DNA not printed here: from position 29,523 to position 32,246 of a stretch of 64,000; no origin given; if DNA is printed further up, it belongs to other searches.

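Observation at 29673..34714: Translationally coupled paralog pair of roughly 800-870 aa membrane proteins with duplicated GldG-like domains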

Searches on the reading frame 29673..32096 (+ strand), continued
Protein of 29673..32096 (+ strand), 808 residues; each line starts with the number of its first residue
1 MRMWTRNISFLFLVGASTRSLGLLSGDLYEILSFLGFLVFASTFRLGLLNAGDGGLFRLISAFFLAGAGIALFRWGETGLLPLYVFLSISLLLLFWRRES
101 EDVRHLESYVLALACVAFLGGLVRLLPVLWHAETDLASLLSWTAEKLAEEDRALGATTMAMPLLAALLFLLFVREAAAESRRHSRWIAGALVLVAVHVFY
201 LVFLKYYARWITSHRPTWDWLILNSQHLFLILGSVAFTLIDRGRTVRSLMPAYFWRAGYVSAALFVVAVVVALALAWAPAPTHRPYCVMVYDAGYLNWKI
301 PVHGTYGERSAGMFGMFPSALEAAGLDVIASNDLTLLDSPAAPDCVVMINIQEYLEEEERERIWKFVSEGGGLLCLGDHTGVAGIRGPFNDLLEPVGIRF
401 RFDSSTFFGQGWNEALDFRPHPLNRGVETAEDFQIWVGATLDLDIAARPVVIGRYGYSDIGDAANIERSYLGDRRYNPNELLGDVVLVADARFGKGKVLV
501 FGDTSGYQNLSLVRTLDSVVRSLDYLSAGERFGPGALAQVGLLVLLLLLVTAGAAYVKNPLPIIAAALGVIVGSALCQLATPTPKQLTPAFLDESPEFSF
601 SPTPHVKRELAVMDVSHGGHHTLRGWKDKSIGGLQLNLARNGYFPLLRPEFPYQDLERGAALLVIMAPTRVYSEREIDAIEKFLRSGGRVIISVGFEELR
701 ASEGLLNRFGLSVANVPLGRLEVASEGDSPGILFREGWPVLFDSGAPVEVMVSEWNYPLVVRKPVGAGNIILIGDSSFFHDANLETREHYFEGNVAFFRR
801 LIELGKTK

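Call 19: find_encoding_contigs(protein=P0005, flank=10000, max_places=2)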
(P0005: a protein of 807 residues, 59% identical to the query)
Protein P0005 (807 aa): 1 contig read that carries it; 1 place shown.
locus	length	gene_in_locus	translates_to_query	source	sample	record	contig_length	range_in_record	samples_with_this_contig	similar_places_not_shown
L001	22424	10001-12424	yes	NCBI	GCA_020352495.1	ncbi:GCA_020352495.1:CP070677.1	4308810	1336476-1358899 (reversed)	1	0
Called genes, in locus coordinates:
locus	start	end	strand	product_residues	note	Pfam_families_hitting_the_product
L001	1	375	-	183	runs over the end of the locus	PF14060:DUF4252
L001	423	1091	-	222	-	PF14060:DUF4252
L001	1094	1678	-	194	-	PF13490:zf-HC2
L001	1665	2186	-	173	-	PF04542:Sigma70_r2, PF08281:Sigma70_r4_2, PF04545:Sigma70_r4 (weak)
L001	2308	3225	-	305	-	-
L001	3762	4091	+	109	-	PF01521:Fe-S_biosyn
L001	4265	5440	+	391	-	PF13439:Glyco_transf_4, PF13579:Glyco_trans_4_4 (weak), PF00534:Glycos_transf_1, PF13692:Glyco_trans_1_4, PF13524:Glyco_trans_1_2 (weak)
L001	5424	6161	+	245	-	PF13489:Methyltransf_23, PF02353:CMAS, PF13847:Methyltransf_31, PF08241:Methyltransf_11, PF08242:Methyltransf_12, PF13649:Methyltransf_25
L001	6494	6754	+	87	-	PF00081:Sod_Fe_N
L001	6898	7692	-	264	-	-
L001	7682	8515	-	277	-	PF00142:Fer4_NifH (weak), PF01656:CbiA, PF02374:ArsA_ATPase (weak), PF06564:CBP_BcsQ (weak), PF09140:MipZ (faint), PF10609:ParA (weak), PF13614:AAA_31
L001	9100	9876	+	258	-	-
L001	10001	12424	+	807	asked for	PF09822:ABC_transp_aux (faint), PF14258:DUF4350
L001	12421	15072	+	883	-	PF09822:ABC_transp_aux (faint), PF14258:DUF4350 (faint), PF23355:IFT52_GIFT (weak)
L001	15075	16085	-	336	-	-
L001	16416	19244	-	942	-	PF00069:Pkinase, PF07714:PK_Tyr_Ser-Thr, PF17667:Pkinase_fungal (weak), PF00515:TPR_1 (weak), PF13414:TPR_11, PF13424:TPR_12 (weak), PF13431:TPR_17 (weak), PF13432:TPR_16 (weak), +16 more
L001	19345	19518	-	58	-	-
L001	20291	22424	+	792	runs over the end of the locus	PF13860:FlgD_ig, PF18962:Por_Secre_tail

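Call 20: find_encoding_contigs(protein=P0037, flank=10000, max_places=2)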
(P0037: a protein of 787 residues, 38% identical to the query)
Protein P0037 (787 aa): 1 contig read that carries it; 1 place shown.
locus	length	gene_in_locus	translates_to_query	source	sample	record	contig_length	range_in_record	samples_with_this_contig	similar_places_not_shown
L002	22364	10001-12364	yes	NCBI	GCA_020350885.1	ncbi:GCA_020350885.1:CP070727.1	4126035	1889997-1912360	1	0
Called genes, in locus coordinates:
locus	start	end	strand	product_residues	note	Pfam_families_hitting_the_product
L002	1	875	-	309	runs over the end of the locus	PF13860:FlgD_ig (weak)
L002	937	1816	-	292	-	-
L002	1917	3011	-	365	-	-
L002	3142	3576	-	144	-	PF01750:HycI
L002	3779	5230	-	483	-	-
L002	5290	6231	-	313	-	PF01058:Oxidored_q6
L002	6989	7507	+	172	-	PF13183:Fer4_8, PF13187:Fer4_9, PF13534:Fer4_17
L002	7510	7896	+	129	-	PF02754:CCG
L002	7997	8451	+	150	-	-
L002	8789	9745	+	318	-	-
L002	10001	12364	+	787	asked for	PF09822:ABC_transp_aux (faint), PF14258:DUF4350, PF23355:IFT52_GIFT (faint), PF27016:TCAF_N (faint)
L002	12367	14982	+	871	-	PF09822:ABC_transp_aux, PF23355:IFT52_GIFT (weak), PF14258:DUF4350 (faint)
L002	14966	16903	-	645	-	PF03553:Na_H_antiporter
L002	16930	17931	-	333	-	PF04015:DUF362, PF00037:Fer4 (faint), PF12797:Fer4_2 (faint), PF12838:Fer4_7 (weak), PF13187:Fer4_9 (weak), PF13237:Fer4_10 (weak), PF13484:Fer4_16 (faint)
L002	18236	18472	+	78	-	-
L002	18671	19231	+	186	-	PF01862:PvlArgDC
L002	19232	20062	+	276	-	PF00491:Arginase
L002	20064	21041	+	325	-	PF01916:DS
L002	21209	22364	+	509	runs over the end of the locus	PF13541:ChlI, PF01078:Mg_chelatase, PF00158:Sigma54_activat (faint), PF07728:AAA_5, PF00493:MCM (weak), PF13335:Mg_chelatase_C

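Call 21: find_encoding_contigs(protein=P0109, flank=10000, max_places=2)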
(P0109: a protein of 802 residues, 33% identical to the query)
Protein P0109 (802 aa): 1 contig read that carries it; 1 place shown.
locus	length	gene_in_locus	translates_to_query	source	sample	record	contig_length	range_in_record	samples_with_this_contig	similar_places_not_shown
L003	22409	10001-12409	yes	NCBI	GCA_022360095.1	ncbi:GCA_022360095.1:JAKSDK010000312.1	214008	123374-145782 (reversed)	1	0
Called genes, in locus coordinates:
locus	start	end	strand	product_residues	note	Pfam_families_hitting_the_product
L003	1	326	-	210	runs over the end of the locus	PF01330:RuvA_N, PF14520:HHH_5 (weak)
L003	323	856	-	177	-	PF02075:RuvC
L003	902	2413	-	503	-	PF01406:tRNA-synt_1e, PF09334:tRNA-synt_1g (weak), PF09190:DALR_2, PF23493:CysS_C (weak)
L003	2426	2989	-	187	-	PF02542:YgbB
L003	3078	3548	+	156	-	PF00334:NDK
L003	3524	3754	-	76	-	-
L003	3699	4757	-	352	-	-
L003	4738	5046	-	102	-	-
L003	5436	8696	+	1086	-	-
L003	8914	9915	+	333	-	PF21033:RMD1-3 (faint), PF13432:TPR_16 (weak), PF07719:TPR_2 (weak), PF13424:TPR_12, PF13414:TPR_11 (weak), PF14559:TPR_19 (weak), PF07719:TPR_2 (weak), PF13428:TPR_14 (weak), +8 more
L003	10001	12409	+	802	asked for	PF09822:ABC_transp_aux (faint), PF23355:IFT52_GIFT (faint), PF14258:DUF4350 (weak)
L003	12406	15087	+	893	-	PF23090:MBTPS1_4th (faint), PF09822:ABC_transp_aux (weak), PF23355:IFT52_GIFT (weak), PF14258:DUF4350 (faint)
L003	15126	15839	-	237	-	-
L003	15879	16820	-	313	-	PF01497:Peripla_BP_2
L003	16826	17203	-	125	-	PF00581:Rhodanese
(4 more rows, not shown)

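Call 29: search_solved_structures(query=A1, max_evalue=1)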
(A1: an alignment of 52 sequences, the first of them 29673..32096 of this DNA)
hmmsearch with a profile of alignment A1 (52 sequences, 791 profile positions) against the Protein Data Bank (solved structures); distinct sequences matched with E-value up to 1: 10.
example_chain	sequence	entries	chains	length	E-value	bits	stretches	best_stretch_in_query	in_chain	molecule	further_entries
5fmr_A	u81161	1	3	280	7e-10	40.8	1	629-695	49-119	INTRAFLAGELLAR TRANSPORT PROTEIN COMPONENT IFT52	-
8bd7_B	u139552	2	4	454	2.6e-09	38.9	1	629-695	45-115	Osm-6-like protein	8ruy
5fms_A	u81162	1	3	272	0.00037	21.9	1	609-694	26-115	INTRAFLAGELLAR TRANSPORT PROTEIN 52 HOMOLOG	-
6b85_J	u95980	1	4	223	0.2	12.8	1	181-279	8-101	TMHC4_R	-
11kc_A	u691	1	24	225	0.21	12.8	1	182-279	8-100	Designed nanoparticle O43-TM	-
2gk3_A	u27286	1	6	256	0.25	12.5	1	351-382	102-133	putative cytoplasmic protein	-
3soz_A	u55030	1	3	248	0.32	12.2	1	355-392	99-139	Cytoplasmic Protein STM1381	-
7dfx_A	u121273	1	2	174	0.56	11.4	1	733-770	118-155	DAC domain-containing protein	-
7dg0_A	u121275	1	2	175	0.57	11.4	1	733-770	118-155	DAC domain-containing protein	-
8yq5_E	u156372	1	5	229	0.61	11.3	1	176-274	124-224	de novo designed ion channel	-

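Call 50: predict_structure(alignment_id=A1)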
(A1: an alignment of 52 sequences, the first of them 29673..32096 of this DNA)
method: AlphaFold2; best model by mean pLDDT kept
length: 808 residues; sequences in the alignment: 52
mean_pLDDT: 89.9   pTM: 0.89
mean pLDDT of the five models: 89.9, 89.7, 89.0, 88.4, 88.3
residues with pLDDT >= 90: 546; 70-90: 217; 50-70: 40; < 50: 5
segments of 3 or more residues with pLDDT < 50: 805-808
pLDDT, mean of each block of 10 residues (from residue 1): 95 96 91 97 78 77 95 89 96 83 92 97 94 96 94 93 97 92 90 97 93 89 91 97 86 84 97 88 92 88 86 89 91 93 95 92 96 89 71 95 82 89 87 86 95 92 71 84 95 95 92 92 90 86 96 94 96 92 86 58 68 92 83 93 92 91 95 97 96 95 96 94 78 94 89 94 95 96 90 92 56
secondary structure, 60 per line:
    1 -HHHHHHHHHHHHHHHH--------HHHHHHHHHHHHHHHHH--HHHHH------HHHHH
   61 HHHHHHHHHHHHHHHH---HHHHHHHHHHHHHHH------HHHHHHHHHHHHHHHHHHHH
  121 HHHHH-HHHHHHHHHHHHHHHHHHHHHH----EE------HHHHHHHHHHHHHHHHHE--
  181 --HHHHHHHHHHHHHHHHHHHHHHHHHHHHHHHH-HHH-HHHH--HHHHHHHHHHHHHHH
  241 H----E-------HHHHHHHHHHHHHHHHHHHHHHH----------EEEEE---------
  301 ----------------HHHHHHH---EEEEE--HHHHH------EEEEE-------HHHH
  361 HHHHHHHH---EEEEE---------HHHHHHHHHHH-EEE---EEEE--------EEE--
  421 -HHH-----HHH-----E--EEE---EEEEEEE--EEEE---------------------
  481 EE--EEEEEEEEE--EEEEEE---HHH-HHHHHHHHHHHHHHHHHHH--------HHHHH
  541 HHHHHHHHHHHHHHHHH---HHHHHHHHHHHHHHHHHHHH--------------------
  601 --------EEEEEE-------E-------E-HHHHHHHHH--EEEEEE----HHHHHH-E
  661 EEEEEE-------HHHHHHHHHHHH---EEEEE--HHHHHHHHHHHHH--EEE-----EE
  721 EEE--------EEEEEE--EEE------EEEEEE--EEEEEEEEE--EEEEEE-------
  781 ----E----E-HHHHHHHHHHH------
elements in order (helices of 4 or more, strands of 3 or more residues): H2-17 H26-42 H45-49 H56-76 H80-94 H101-125 H127-148 H161-177 H183-214 H220-223 H226-241 H254-276 E287-291 H317-323 E327-331 H334-338 E345-349 H357-368 E372-376 H386-396 E398-400 E404-407 E416-418 E441-443 E447-453 E456-459 E485-493 E496-501 H509-527 H536-557 H561-580 E609-614 H632-640 E643-648 H653-658 E660-666 H674-685 E689-693 H696-708 E711-713 E719-723 E732-737 E740-742 E749-754 E757-765 E768-773 H792-802

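Call 51: search_protein_families(library=pfam, proteins=[L001:10001-10855:+, L001:12421-13260:+, L002:10001-10855:+, L002:12367-13200:+], max_evalue=10)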
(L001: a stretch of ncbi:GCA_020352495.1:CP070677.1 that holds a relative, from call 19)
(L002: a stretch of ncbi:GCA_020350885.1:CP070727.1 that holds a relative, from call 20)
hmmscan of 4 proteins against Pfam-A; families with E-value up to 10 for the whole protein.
L001:10001-10855:+ (285 aa): 1 family
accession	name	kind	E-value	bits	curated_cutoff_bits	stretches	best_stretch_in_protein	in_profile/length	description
PF24648.1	DUF7641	-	0.25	12.1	27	0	165-231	22-88/125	Domain of unknown function (DUF7641)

L001:12421-13260:+ (280 aa): 0 families

L002:10001-10855:+ (285 aa): 0 families

L002:12367-13200:+ (278 aa): 0 families

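Call 71: fold_search(model_id=the predicted structure, library=pdb)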
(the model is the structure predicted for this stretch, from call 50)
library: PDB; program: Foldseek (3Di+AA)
matches with E <= 10: 543; with E <= 0.001: 87
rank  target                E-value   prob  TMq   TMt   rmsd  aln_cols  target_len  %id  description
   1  5fmr_A                8.1e-08  1.00  0.21  0.65   4.8       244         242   20  crIFT52 N-terminal domain (released 2016-03-09)
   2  5fms_B                1.0e-07  1.00  0.20  0.63   5.0       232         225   17  mmIFT52 N-terminal domain (released 2016-03-09)
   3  5fmr_C                1.6e-07  1.00  0.20  0.61   3.7       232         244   19  crIFT52 N-terminal domain (released 2016-03-09)
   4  5fms_A                3.0e-07  1.00  0.21  0.65   4.6       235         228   17  mmIFT52 N-terminal domain (released 2016-03-09)
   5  9csd_A                1.4e-06  1.00  0.20  0.22   6.3       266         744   15  The Ectodomains of SPRING and S1P with the inhibitor PF-429242 (released 2025-04-23)
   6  7bob_B                8.0e-06  1.00  0.16  0.23   5.7       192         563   12  Exo-beta-1,4-mannosidase Op5Man5 from Opitutaceae bacterium strain TAV5 (released 2021-07-14)
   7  2gk3_A                1.1e-05  1.00  0.18  0.51   7.9       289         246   13  Cytoplasmic Protein STM3548 from Salmonella typhimurium (released 2006-05-02)
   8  7bob_A                1.2e-05  1.00  0.16  0.23   5.6       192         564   12  Exo-beta-1,4-mannosidase Op5Man5 from Opitutaceae bacterium strain TAV5 (released 2021-07-14)
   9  8b6l_N                1.5e-05  1.00  0.21  0.38   6.6       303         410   13  Subtomogram average of the human Sec61-TRAP-OSTA-translocon (released 2022-12-07)
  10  6s7t_G                1.5e-05  1.00  0.19  0.36   6.4       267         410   15  Cryo-EM structure of human oligosaccharyltransferase complex OST-B (released 2019-12-18)
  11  8uw8_A                1.8e-05  1.00  0.20  0.22   5.6       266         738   15  Site-one protease and SPRING (released 2024-07-10)
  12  7vkw_B                1.9e-05  1.00  0.19  0.21   5.9       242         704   16  The apo structure of beta-1,2-glucosyltransferase from Ignavibacterium album (released 2022-03-09)
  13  8ibr                  1.9e-05  1.00  0.16  0.18   7.7       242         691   15  Crystal structure of GH42 beta-galactosidase BiBga42A from Bifidobacterium longum subspecies infantis in complex with gl (released 2023-06-07)
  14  8ibt_B                2.0e-05  1.00  0.17  0.19   7.5       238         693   15  Crystal structure of GH42 beta-galactosidase BiBga42A from Bifidobacterium longum subspecies infantis E318S mutant in  (released 2023-06-07)
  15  8bd7_B                2.1e-05  1.00  0.21  0.36   5.1       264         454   18  IFTB1 subcomplex of anterograde Intraflagellar transport trains (Chlamydomonas reinhardtii) (released 2023-01-11)
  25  5fms_C                3.6e-05  1.00  0.19  0.66   4.7       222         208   16  mmIFT52 N-terminal domain (released 2016-03-09)
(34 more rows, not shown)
